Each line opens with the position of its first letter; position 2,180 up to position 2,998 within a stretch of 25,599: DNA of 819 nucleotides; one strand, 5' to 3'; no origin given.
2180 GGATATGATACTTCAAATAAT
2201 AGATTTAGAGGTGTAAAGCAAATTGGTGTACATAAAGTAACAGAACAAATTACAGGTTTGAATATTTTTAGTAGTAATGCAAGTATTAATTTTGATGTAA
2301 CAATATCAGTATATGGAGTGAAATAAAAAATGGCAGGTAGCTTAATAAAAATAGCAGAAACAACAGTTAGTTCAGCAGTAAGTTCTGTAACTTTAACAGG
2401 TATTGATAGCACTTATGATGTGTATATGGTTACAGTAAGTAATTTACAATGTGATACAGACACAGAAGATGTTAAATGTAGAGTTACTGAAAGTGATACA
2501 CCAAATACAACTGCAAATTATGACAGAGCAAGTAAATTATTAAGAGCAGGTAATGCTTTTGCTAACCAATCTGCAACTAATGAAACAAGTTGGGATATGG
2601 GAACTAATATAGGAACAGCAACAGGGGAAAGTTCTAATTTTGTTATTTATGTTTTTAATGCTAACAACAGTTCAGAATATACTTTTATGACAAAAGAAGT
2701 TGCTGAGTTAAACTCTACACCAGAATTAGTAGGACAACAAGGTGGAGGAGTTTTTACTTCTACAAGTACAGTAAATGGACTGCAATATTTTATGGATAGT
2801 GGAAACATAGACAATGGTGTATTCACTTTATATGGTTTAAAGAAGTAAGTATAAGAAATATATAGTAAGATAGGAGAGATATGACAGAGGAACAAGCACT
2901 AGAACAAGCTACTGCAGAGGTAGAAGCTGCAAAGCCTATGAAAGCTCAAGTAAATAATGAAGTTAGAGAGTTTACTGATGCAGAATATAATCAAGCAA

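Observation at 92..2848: Duplicated three-gene cassette: six paralogous small proteins arranged C-A-B-C-A-B in the receptor-binding position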

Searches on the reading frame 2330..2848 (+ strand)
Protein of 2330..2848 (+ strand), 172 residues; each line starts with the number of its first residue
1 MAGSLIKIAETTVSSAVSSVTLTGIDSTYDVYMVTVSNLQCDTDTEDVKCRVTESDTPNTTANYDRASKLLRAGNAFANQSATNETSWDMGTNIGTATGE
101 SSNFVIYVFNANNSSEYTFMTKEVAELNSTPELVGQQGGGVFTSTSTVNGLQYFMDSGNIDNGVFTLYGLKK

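Call 5: search_protein_families(library=pfam, proteins=[window:2330-2848:+], max_evalue=1)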
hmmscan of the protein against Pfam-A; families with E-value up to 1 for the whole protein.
window:2330-2848:+ (172 aa): 0 families

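Call 6: search_protein_families(library=phrogs, proteins=[window:2330-2848:+], max_evalue=0.1)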
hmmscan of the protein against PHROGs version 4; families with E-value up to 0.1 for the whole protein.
window:2330-2848:+ (172 aa): 1 family
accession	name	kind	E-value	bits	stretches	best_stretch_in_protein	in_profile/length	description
phrog_14820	-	unknown function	2.2e-11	45.1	1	3-171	24-206/206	-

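Call 8: search_dna_similar(query=window:2330-2848:+, collection=phages, mode=protein, max_rows=40, max_evalue=0.001)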
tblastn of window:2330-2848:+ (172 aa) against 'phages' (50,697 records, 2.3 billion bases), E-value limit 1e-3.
Records with a match: 3; places in all: 3; records where one place covers at least 80% of the query: 2.
Best place of each record, by identity: <60% 3.
By first word of the organism name: Pelagibacter 2; Caudoviricetes 1.
By host as written in the record: Candidatus Pelagibacter ubique HTCC1062 2; - 1.
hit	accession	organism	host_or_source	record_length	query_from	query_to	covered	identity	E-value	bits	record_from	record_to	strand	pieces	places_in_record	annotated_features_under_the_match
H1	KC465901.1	Pelagibacter phage HTVC019P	Candidatus Pelagibacter ubique HTCC1062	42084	3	170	98%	28.3%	8e-4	45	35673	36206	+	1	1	hypothetical protein (x2)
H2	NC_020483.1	Pelagibacter phage HTVC019P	Candidatus Pelagibacter ubique HTCC1062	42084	3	170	98%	28.3%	8e-4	45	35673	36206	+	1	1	hypothetical protein (x2)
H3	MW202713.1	Caudoviricetes sp.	Manatee Spring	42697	106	172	39%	36.8%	6e-5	48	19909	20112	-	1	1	hypothetical protein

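Call 9: get_annotated_region(hit=H2, flank=7000)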
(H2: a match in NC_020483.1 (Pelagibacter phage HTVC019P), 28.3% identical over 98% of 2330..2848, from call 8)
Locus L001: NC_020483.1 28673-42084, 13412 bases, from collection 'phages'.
description: Pelagibacter phage HTVC019P, complete genome.
organism: Pelagibacter phage HTVC019P (NCBI taxid 1283079)
taxonomy: Viruses; Duplodnaviria; Heunggongvirae; Uroviricota; Caudoviricetes; Autographiviridae; Pelagivirus; Pelagivirus HTVC019P
host: Candidatus Pelagibacter ubique HTCC1062; source: -; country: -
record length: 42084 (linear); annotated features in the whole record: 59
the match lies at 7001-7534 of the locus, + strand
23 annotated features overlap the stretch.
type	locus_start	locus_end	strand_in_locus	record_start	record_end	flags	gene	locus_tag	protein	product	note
CDS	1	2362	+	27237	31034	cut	-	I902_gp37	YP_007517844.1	internal virion protein D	-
CDS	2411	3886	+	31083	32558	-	-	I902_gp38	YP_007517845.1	tail fiber protein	-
CDS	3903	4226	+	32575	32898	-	-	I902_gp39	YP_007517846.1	virion structural protein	-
CDS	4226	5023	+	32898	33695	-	-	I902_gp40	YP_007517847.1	tail fiber protein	-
CDS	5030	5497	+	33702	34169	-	-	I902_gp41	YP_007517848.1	hypothetical protein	-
CDS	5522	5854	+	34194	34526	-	-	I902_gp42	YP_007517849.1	hypothetical protein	-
CDS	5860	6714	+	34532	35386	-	-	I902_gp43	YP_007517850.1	tail fiber protein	-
CDS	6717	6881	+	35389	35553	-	-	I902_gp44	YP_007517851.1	hypothetical protein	-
CDS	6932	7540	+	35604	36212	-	-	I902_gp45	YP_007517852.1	hypothetical protein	-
CDS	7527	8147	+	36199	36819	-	-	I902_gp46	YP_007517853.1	hypothetical protein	-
CDS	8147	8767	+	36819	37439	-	-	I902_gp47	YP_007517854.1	hypothetical protein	-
CDS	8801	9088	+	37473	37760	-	-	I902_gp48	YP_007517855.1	tail fiber protein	-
CDS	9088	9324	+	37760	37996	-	-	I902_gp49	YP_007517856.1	hypothetical protein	-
CDS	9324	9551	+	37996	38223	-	-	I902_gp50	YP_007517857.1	hypothetical protein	-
CDS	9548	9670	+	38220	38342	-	-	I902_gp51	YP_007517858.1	hypothetical protein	-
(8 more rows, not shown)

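Call 10: get_annotated_region(hit=H3, flank=7000)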
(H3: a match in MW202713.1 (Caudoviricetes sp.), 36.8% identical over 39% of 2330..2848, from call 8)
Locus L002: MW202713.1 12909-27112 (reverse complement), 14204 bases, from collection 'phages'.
description: Podoviridae sp. isolate ct7QV12, complete genome.
organism: Caudoviricetes sp. (NCBI taxid 2832643)
taxonomy: Viruses; Duplodnaviria; Heunggongvirae; Uroviricota; Caudoviricetes
host: -; source: Manatee Spring; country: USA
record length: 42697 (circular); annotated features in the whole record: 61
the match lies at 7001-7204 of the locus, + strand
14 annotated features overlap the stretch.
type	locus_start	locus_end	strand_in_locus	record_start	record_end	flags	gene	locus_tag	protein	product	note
CDS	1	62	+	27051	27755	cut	-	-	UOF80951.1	hypothetical protein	-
CDS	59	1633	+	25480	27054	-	-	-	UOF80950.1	hypothetical protein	-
CDS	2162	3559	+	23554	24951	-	-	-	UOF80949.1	hypothetical protein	-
CDS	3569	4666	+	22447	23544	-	-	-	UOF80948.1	hypothetical protein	-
CDS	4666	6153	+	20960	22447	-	-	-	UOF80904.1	DNA injection protein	-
CDS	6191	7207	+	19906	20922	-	-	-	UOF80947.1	hypothetical protein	-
CDS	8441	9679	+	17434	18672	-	-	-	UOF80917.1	archeal DNA polymerase iI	-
CDS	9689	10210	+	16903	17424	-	-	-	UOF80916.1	chitinase A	-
CDS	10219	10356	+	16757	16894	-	-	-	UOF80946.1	heme exporter protein d (ccmD)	-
CDS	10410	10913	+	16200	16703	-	-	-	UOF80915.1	endonuclease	-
CDS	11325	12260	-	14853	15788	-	-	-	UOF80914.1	integrase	-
CDS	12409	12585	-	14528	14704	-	-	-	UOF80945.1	hypothetical protein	-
CDS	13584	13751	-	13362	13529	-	-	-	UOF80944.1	hypothetical protein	-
CDS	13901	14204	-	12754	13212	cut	-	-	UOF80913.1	single strand binding protein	-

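Call 11: find_homologous_proteins(query=window:2330-2848:+, max_evalue=0.001)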
Query window:2330-2848:+ (172 aa): 1387 proteins with E <= 0.001 among 1433 candidates; the best 120 are listed.
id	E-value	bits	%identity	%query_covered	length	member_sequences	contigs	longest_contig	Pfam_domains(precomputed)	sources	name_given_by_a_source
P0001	1.5e-103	361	99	100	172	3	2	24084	-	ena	-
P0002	2.5e-103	360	99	100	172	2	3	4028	-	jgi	-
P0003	6.0e-96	336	92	100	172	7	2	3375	-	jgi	-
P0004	1.6e-95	335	92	100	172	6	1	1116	-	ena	-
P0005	5.0e-92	324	89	100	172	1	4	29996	-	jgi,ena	jgi:hypothetical protein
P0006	1.3e-91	322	90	100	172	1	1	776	-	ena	-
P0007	2.4e-91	321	89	100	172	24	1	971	-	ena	-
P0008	5.5e-91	320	88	100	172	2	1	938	-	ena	-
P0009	5.3e-88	310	86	100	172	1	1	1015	-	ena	-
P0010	7.7e-88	310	85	100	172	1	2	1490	-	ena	-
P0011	2.4e-86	305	87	97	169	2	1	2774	-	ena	-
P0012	1.8e-82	292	81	100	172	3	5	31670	-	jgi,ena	-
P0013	3.6e-82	292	80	100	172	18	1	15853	-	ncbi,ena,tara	tara:strand:+ start:1039 stop:1557 length:519 start_codon:yes stop_codon:yes gene_type:complete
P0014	1.0e-80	287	77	100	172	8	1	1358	-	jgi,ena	-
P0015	3.2e-80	285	93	86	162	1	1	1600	-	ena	-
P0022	2.7e-66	240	69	100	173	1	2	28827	-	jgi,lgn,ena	jgi:hypothetical protein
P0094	6.5e-51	190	61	100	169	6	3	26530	-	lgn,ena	-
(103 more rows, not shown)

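Call 12: search_solved_structures(query=window:2330-2848:+, max_evalue=10)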
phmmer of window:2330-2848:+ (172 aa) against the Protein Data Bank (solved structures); distinct sequences matched with E-value up to 10: 1.
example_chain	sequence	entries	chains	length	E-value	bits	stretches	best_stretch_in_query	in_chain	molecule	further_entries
7lie_A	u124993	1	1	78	2.3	11.2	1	22-60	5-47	Acid-sensing ion channel 1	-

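Call 16: find_encoding_contigs(protein=P0012, flank=10000, max_places=3)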
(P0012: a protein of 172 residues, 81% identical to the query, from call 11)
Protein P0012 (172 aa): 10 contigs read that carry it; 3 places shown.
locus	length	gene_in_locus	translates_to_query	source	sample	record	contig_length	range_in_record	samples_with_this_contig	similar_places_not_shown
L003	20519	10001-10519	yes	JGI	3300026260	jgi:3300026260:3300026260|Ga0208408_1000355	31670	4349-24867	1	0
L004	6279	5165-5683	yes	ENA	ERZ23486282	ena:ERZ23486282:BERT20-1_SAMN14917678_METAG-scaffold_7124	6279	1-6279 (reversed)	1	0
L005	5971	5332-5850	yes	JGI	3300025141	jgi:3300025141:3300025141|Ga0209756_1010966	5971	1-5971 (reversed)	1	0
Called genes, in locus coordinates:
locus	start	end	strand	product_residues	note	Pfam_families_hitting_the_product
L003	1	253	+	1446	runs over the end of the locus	-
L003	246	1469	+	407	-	-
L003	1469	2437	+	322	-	-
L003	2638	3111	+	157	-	-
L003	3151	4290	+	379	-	PF17236:SU10_MCP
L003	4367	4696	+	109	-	-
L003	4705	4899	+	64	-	-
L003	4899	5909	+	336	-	-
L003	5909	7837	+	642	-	-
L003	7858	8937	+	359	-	-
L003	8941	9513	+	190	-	-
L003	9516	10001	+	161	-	-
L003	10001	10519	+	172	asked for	-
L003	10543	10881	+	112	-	-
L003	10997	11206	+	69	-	-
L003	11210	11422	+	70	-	-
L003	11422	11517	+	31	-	-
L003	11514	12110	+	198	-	PF18925:DUF5675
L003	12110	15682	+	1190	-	-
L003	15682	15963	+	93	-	-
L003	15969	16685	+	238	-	-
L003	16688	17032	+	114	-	-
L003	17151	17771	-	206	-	-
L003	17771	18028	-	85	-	-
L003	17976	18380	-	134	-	PF01464:SLT (weak), PF18896:SLT_3 (weak)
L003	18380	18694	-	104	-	-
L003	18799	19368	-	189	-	-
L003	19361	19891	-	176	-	-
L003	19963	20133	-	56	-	-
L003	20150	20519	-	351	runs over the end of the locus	-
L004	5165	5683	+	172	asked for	-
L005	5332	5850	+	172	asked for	-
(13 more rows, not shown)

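Call 17: find_encoding_contigs(protein=P0005, flank=10000, max_places=2)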
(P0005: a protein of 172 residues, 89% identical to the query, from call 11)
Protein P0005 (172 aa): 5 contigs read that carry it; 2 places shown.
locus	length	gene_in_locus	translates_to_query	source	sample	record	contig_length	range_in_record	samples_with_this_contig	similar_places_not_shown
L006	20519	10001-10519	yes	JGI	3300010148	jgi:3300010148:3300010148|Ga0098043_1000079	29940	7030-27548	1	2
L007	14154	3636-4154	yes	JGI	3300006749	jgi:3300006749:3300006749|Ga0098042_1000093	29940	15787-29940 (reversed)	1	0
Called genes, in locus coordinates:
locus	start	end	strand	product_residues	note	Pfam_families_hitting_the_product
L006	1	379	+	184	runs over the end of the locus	-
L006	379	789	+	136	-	-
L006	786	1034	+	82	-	-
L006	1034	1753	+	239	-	-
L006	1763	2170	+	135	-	-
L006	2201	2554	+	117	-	-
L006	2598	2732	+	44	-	-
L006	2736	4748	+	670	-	-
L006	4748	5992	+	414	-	-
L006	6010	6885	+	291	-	-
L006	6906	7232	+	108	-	-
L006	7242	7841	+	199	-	-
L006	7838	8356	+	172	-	-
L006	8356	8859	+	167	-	-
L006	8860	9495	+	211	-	-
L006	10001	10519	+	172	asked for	-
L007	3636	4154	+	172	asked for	-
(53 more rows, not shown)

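Call 18: find_encoding_contigs(protein=P0022, flank=10000, max_places=2)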
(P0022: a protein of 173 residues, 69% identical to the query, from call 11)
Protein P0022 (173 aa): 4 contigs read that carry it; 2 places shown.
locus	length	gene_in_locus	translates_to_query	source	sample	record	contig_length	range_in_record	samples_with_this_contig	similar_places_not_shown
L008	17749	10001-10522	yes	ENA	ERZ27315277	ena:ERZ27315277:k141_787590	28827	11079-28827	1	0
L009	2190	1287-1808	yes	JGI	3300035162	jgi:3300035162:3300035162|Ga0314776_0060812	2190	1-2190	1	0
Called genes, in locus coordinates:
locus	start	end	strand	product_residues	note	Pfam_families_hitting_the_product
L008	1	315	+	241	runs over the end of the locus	-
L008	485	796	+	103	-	-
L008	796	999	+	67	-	-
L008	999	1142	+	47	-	-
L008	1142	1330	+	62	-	-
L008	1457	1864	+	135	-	-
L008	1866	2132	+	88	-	-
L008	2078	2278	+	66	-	-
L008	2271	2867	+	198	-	-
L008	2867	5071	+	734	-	PF10145:PhageMin_Tail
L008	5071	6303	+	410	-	-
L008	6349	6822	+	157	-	-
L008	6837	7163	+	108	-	-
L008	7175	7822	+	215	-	-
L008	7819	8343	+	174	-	-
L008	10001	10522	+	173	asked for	-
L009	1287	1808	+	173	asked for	-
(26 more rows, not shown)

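Call 19: find_encoding_contigs(protein=P0094, flank=10000, max_places=2)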
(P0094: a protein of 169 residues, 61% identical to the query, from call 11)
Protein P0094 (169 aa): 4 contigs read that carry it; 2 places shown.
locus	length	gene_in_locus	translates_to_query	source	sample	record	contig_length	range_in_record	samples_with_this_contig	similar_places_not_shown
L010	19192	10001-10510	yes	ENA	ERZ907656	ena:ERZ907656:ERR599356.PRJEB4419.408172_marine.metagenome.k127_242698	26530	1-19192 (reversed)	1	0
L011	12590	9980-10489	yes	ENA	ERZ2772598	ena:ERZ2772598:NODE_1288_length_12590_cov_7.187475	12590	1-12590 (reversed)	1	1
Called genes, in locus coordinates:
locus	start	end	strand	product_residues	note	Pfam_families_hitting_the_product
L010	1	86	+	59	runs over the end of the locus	-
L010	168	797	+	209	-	-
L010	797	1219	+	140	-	-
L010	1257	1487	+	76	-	-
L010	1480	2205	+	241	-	-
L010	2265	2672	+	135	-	-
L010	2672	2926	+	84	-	-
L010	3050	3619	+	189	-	-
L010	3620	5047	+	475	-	-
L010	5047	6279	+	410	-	-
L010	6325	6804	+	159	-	-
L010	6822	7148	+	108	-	-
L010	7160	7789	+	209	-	-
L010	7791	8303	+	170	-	-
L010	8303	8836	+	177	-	-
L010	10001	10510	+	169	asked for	-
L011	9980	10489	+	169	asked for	-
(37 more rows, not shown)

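Call 24: search_protein_representatives(alignment_id=A1)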
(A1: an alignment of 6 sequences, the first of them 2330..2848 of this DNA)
Query: 6 sequences, 175 profile positions. Proteins with E-value up to 0.001 (for the whole library): 10745; up to 1e-10: 2681; up to 1e-30: 267. The best 150 are listed.
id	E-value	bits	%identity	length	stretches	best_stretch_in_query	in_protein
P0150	9.1e-49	182.0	-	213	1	3-174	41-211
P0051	3.4e-48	180.2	-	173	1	1-174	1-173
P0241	4.6e-46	173.2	-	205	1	3-174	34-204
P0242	5.0e-44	166.6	-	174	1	1-173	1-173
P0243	6.2e-44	166.3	-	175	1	1-174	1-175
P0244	3.4e-43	163.8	-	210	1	3-174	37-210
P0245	9.3e-43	162.4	-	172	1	1-173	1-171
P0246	9.8e-43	162.4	-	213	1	3-174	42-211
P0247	7.9e-42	159.4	-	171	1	1-174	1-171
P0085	8.8e-42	159.3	-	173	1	1-174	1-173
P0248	1.2e-41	158.9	-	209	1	3-174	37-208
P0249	1.6e-41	158.4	-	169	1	3-172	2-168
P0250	1.7e-41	158.3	-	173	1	1-174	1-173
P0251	1.8e-41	158.3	-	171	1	1-173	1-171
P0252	2.4e-41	157.9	-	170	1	1-174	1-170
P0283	3.0e-38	147.8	-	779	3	8-173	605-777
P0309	1.1e-36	142.7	-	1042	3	2-173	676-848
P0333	8.9e-36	139.7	-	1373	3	3-174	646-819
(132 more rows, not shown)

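Call 26: search_protein_families(library=pfam, proteins=[P0283, P0309, P0333], max_evalue=0.01)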
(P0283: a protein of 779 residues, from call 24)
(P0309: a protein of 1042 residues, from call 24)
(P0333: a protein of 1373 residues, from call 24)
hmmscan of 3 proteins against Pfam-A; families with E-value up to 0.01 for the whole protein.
P0283 (779 aa): 0 families

P0309 (1042 aa): 0 families

P0333 (1373 aa): 0 families

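Call 28: predict_structure(alignment_id=A2)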
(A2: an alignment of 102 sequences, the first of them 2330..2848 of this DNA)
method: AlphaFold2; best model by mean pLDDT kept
length: 172 residues; sequences in the alignment: 102
mean_pLDDT: 94.0   pTM: 0.89
mean pLDDT of the five models: 94.0, 93.7, 93.0, 92.4, 91.4
residues with pLDDT >= 90: 151; 70-90: 18; 50-70: 3; < 50: 0
segments of 3 or more residues with pLDDT < 50: none
pLDDT, mean of each block of 10 residues (from residue 1): 82 95 95 96 94 97 98 94 97 85 96 93 94 94 96 97 97 82
secondary structure, 60 per line:
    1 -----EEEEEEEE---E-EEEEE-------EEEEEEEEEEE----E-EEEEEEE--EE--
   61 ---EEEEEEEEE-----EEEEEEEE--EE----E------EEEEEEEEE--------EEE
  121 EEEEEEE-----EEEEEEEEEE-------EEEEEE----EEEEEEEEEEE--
elements in order: E6-13 E19-23 E31-41 E48-54 E64-72 E78-85 E101-109 E118-127 E133-142 E150-155 E160-170

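Call 30: fold_search(model_id=the predicted structure, library=pdb)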
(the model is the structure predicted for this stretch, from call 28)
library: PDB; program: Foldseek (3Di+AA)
matches with E <= 10: 1460; with E <= 0.001: 0
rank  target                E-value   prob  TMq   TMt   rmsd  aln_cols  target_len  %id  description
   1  5gzd_A                1.1e-02  0.96  0.39  0.43   8.0       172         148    9  Galectin-8 N-terminal domain carbohydrate recognition domain (released 2016-12-21)
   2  4bmb_A                1.1e-02  0.85  0.31  0.34   8.7       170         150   11  Crystal structure of the N terminal domain of human Galectin 8 (released 2014-03-19)
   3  9fyj_B                1.2e-02  0.91  0.35  0.38   8.3       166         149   10  N-terminal domain of human galectin-8 in complex with an alpha-galactoside ligand (released 2025-03-12)
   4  3ap4_A                1.2e-02  0.80  0.31  0.35   8.8       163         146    9  Crystal structure of the galectin-8 N-terminal carbohydrate recognition domain in complex with lactose (released 2011-01-26)
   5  6t2n_AAA              1.4e-02  0.33  0.23  0.16  16.1       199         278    7  Prominent members of the human gut microbiota express endo-acting O-glycanases to initiate mucin breakdown (released 2020-07-08)
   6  3ap6_C                1.6e-02  0.92  0.36  0.41   7.1       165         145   11  Crystal structure of the galectin-8 N-terminal carbohydrate recognition domain in complex with lactose 3'-sulfate (released 2011-01-26)
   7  5g38                  1.6e-02  0.21  0.18  0.18  16.0       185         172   11  PsbO subunit of Photosystem II, beta barrel domain at 100K, pH 6 (released 2016-08-10)
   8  9f4b_F2               1.8e-02  0.82  0.29  0.14  12.3       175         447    8  Pre-assembled baseplate cup of Klebsiella phage KP1 variant vB_Kpn_Lilla1 (released 2025-05-14)
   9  2wra_A                2.0e-02  0.60  0.23  0.29  11.3       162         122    6  BclA lectin from Burkholderia cenocepacia complexed with aMan1(aMan1- 6)-3Man trisaccharide (released 2009-09-29)
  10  3gne_A                2.0e-02  0.23  0.22  0.17  16.6       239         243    9  Crystal structure of alginate lyase vAL-1 from Chlorella virus (released 2009-10-20)
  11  5h5w_A                2.7e-02  0.08  0.13  0.12  21.6       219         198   10  Crystal structure of the flagellar cap protein FliD D2-D3 domains from Escherichia coli (released 2017-02-22)
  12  3ap5                  2.9e-02  0.72  0.33  0.36   8.8       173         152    9  Crystal structure of the galectin-8 N-terminal carbohydrate recognition domain (released 2011-01-26)
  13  3a0n                  2.9e-02  0.35  0.25  0.20  14.4       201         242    7  Crystal structure of D-glucuronic acid-bound alginate lyase vAL-1 from Chlorella virus (released 2009-10-20)
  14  6glx_B                3.4e-02  0.82  0.33  0.39  11.5       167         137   12  Structure of galectin-10 in complex with the Fab fragment of a Charcot-Leyden crystal solubilizing antibody, 4E8 (released 2019-06-05)
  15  7xxg_A                4.0e-02  0.13  0.20  0.14  19.6       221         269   10  Echo 18 at pH5.5 (released 2022-06-29)
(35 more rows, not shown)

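Call 32: fold_search(model_id=the predicted structure, library=viral)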
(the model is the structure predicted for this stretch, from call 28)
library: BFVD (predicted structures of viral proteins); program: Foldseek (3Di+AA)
matches with E <= 10: 1381; with E <= 0.001: 109
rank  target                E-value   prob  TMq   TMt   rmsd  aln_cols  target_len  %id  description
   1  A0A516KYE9            4.0e-22  1.00  0.97  0.97   1.3       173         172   51  (no name in the UniProt tables at hand)
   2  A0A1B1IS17            3.4e-15  1.00  0.90  0.82   2.2       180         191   24  (no name in the UniProt tables at hand)
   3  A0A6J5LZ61            4.9e-15  1.00  0.90  0.40   1.7       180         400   29  Uncharacterized protein [uncultured Caudovirales phage]
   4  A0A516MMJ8            5.2e-15  1.00  0.87  0.83   2.5       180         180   18  (no name in the UniProt tables at hand)
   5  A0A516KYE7            6.4e-15  1.00  0.90  0.87   1.8       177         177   19  (no name in the UniProt tables at hand)
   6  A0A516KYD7            9.2e-15  1.00  0.87  0.75   2.0       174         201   24  (no name in the UniProt tables at hand)
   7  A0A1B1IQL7            1.1e-14  1.00  0.90  0.47   2.2       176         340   21  (no name in the UniProt tables at hand)
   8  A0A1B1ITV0            2.1e-14  1.00  0.89  0.50   2.3       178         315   22  (no name in the UniProt tables at hand)
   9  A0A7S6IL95            2.8e-14  1.00  0.86  0.75   2.5       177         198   21  (no name in the UniProt tables at hand)
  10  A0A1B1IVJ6            4.9e-14  1.00  0.87  0.60   2.4       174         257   18  (no name in the UniProt tables at hand)
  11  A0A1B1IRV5            7.1e-14  1.00  0.86  0.51   2.9       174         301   24  (no name in the UniProt tables at hand)
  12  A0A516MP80            9.3e-14  1.00  0.89  0.41   2.5       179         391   19  (no name in the UniProt tables at hand)
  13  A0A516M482            1.7e-13  1.00  0.89  0.36   2.6       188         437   19  (no name in the UniProt tables at hand)
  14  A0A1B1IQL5            3.3e-13  1.00  0.91  0.74   1.7       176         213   20  (no name in the UniProt tables at hand)
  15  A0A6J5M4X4            3.6e-13  1.00  0.86  0.65   1.6       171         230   19  Uncharacterized protein [uncultured Caudovirales phage]
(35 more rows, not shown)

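Call 36: find_related_loci(query=A1, collection=viral_contigs, flank=8000)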
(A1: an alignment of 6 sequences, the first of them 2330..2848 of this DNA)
Query A1 (172 aa) in viral_contigs; peptide patterns used: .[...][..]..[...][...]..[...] (x = any residue, [..] = any of these).
338 stretches matched a pattern; 229 encode a relative of the query (tblastn E <= 1e-3); the best 80 are kept; 80 distinct loci.
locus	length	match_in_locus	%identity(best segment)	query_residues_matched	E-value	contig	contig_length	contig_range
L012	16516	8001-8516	89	1-172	2e-95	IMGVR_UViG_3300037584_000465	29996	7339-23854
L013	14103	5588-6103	79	1-172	1e-86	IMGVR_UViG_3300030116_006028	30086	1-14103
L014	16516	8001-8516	76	1-172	5e-86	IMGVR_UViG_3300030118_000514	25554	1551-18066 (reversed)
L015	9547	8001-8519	61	1-172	1e-60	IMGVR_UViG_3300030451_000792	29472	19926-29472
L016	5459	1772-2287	62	1-172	4e-58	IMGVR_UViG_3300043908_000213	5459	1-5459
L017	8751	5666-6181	62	1-172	4e-58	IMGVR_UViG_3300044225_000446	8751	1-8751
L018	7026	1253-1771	57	1-172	2e-57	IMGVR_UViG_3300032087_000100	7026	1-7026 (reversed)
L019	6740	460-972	55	1-172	1e-55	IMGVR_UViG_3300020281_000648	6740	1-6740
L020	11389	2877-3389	55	1-172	1e-55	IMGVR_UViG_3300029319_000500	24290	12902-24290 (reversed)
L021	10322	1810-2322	60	1-172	3e-55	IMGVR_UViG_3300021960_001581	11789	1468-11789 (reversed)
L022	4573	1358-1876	56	1-172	2e-55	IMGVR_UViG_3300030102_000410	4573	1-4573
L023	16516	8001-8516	57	1-172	1e-54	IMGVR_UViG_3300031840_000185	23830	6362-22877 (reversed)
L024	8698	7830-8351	57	1-172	6e-55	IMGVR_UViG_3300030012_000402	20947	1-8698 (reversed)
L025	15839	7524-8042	55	1-172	5e-54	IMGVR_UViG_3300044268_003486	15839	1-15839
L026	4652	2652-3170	55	1-172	5e-54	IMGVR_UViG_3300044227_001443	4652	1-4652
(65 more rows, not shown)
